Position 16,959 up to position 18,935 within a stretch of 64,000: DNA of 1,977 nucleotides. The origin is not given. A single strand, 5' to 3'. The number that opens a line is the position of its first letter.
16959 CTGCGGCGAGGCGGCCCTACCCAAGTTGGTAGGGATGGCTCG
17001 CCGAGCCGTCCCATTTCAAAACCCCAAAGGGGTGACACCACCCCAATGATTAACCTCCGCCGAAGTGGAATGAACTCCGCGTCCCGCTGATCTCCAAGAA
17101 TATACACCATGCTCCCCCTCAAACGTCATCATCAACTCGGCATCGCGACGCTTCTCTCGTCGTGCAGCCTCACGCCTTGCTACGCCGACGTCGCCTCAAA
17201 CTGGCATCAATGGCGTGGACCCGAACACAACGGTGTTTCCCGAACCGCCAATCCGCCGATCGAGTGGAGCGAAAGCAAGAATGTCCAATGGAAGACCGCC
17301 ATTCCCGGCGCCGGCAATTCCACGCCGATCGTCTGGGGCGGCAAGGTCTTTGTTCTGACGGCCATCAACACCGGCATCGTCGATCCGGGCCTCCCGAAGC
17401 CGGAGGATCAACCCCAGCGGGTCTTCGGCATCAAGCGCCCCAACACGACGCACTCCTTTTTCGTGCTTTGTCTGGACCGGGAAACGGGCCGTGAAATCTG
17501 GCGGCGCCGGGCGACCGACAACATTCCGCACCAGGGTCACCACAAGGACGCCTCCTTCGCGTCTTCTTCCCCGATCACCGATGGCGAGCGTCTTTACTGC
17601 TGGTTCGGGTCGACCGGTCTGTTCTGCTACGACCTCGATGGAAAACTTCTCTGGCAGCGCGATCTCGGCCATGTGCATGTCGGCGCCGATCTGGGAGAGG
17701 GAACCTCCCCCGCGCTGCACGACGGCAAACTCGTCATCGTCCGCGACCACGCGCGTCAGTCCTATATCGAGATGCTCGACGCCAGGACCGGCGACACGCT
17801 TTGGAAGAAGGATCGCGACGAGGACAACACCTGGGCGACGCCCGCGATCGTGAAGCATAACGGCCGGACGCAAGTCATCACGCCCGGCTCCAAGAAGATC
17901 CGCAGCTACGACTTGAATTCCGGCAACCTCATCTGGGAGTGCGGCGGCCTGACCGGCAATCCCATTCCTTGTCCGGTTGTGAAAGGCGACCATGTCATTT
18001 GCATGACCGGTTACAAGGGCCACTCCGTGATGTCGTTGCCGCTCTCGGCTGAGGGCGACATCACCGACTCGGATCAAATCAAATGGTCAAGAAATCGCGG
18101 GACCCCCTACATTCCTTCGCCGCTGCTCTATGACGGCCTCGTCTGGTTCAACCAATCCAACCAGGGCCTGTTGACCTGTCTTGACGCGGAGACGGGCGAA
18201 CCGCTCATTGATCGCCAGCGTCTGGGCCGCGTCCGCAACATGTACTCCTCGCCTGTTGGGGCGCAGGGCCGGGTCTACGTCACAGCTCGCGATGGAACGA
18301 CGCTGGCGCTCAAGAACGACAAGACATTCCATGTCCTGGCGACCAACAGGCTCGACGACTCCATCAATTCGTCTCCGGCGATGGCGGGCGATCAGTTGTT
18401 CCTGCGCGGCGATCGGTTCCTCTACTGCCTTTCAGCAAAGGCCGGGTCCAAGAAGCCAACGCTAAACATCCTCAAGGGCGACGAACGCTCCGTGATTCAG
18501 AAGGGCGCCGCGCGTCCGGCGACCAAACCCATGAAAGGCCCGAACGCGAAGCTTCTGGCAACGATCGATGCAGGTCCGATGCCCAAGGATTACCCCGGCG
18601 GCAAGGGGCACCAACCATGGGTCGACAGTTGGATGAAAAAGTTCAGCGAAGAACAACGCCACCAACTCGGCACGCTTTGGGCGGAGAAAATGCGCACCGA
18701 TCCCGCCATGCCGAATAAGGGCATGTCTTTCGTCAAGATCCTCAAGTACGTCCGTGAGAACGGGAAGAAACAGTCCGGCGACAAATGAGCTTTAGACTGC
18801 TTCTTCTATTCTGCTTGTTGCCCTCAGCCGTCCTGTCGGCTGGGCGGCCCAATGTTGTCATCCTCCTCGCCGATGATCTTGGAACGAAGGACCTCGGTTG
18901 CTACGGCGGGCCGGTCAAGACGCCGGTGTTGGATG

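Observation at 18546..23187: Three consecutive secreted enzymes with unrelated catalytic domains share a ~70-aa basic C-terminal module I cannot assign to a named domain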

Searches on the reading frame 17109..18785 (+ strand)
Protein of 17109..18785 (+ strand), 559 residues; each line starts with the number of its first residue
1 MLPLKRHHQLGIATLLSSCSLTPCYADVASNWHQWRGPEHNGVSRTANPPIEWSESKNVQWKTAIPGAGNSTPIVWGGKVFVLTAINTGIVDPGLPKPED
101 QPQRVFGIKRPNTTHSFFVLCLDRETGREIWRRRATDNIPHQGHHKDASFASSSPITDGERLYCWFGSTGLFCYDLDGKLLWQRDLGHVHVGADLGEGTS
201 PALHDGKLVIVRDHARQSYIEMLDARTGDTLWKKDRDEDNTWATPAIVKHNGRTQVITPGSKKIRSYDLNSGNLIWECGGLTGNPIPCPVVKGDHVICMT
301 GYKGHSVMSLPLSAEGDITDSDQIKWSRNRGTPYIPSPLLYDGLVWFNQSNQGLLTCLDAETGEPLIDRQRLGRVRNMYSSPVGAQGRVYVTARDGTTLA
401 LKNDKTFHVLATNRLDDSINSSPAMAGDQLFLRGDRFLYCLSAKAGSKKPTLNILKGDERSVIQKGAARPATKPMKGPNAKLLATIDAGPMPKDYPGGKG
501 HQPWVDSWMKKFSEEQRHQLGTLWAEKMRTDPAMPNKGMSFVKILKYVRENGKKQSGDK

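Call 3: search_protein_families(library=pfam, proteins=[window:17109-18785:+], max_evalue=1)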
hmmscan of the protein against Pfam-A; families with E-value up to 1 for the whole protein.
window:17109-18785:+ (559 aa): 5 families
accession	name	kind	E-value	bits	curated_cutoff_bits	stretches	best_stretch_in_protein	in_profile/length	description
PF13360.13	PQQ_2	-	4.7e-28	98.9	27.6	2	119-364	5-228/233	Outer membrane protein assembly factor BamB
PF13570.13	Beta-prop_ACSF4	-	4e-16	59.8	133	1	118-399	72-325/329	Beta-alanine-activating enzyme, beta-propeller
PF25293.1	Beta-prop_EMC1_N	-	0.0007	19.8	34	1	222-277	45-100/219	EMC1 N-terminal beta-propeller domain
PF21348.3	RGL11_C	-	0.11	11.7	27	1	171-244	255-327/490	Rhamnogalacturonan lyase family 11, C-terminal domain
PF06855.17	YozE_SAM_like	-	0.12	13.1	25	1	508-555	5-51/66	YozE SAM-like fold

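Call 6: search_protein_families(library=ncbifam, proteins=[window:17109-18785:+], max_evalue=1)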
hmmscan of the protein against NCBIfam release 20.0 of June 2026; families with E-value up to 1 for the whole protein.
window:17109-18785:+ (559 aa): 6 families
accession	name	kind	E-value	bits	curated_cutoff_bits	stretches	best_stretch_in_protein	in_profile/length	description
TIGR03300.1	assembly_YfgL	equivalog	6.7e-11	41.5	285.2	2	121-277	79-215/377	outer membrane protein assembly factor BamB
NF008351.0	PRK11138.1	equivalog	5.4e-09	35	423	2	199-301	63-168/394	outer membrane protein assembly factor BamB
TIGR04528.1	acido_non_PQQ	subfamily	6.8e-06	25.1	650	1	214-279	397-460/493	acido-empty-quinoprotein group A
TIGR03075.1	PQQ_enz_alc_DH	subfamily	2.7e-05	23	480.05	1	194-242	58-103/530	PQQ-dependent dehydrogenase, methanol/ethanol family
NF053615.1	SerThrKinAfsKStmc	equivalog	0.00049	18.8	1300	1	321-405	723-803/809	protein serine/threonine kinase AfsK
NF041516.1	PA2928_fam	subfamily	0.13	11.6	70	0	217-245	68-95/376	PA2928 family protein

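Call 60: list_cluster_members(proteins=[window:17109-18785:+, window:18785-20593:+, window:21190-23187:+])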
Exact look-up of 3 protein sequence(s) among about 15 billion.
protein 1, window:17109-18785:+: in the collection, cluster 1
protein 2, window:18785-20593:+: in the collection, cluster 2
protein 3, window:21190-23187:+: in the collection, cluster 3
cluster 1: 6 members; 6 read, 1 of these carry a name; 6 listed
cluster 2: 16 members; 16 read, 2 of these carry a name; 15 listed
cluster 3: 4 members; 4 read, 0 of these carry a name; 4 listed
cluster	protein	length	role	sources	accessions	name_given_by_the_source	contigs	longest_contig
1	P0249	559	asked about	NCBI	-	-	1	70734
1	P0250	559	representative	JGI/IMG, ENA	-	-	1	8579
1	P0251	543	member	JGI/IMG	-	outer membrane protein assembly factor BamB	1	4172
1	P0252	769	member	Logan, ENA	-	-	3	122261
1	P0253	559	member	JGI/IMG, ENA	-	-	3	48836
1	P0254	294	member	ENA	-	-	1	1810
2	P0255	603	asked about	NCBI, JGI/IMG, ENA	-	-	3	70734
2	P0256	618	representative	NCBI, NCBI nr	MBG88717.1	MAG: arylsulfatase [Verrucomicrobiales bacterium] | arylsulfatase [Verrucomicrobiales bacterium]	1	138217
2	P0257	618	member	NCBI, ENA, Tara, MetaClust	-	strand:- start:2916 stop:4772 length:1857 start_codon:yes stop_codon:yes ... | TARA_124_MIX_0.45-0.8_scaffold253205_1_gene317985 COG3119 K01134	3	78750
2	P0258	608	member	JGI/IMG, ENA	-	-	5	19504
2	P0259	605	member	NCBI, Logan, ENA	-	-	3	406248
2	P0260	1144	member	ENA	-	-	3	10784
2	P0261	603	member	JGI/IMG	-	-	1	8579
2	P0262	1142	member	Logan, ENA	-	-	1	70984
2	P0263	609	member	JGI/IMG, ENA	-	-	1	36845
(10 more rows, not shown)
